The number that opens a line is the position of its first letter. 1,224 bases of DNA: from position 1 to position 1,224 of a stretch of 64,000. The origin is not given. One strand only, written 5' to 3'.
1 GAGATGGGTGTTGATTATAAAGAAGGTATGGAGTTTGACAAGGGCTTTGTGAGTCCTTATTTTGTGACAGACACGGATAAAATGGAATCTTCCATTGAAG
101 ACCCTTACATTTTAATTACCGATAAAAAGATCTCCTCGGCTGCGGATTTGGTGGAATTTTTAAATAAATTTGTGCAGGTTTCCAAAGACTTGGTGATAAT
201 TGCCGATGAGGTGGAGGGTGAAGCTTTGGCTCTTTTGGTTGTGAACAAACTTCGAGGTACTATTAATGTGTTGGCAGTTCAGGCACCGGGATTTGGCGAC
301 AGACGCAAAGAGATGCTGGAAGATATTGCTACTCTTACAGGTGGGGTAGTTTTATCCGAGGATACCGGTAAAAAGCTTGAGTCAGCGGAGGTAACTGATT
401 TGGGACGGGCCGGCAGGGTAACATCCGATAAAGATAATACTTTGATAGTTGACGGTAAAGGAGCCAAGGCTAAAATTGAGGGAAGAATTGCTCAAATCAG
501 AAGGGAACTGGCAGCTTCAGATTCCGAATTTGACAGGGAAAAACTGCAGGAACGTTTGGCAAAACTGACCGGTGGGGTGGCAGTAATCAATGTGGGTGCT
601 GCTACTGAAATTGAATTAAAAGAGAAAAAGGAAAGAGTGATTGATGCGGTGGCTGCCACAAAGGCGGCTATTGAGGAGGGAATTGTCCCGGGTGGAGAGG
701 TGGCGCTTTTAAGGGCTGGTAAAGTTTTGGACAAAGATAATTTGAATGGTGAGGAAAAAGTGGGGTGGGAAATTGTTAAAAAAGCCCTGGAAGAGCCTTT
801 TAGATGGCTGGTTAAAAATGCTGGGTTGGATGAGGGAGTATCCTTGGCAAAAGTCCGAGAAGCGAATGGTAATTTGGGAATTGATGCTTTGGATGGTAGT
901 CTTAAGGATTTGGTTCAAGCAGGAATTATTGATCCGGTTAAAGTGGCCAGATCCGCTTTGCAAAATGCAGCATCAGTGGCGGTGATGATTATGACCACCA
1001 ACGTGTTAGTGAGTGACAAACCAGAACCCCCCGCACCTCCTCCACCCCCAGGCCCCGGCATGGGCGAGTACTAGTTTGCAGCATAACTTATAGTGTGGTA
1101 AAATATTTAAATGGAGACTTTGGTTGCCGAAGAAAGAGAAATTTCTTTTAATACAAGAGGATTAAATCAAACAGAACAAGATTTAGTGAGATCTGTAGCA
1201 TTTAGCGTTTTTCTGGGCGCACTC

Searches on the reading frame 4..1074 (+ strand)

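Call 50: search_protein_families(library=pfam, proteins=[window:4-1074:+], max_evalue=0.001)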
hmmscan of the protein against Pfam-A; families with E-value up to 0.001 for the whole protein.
window:4-1074:+ (356 aa): 1 family
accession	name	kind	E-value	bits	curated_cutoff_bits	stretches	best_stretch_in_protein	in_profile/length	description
PF00118.29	Cpn60_TCP1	-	1.2e-40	140.1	34.3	1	7-339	181-489/490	TCP-1/cpn60 chaperonin family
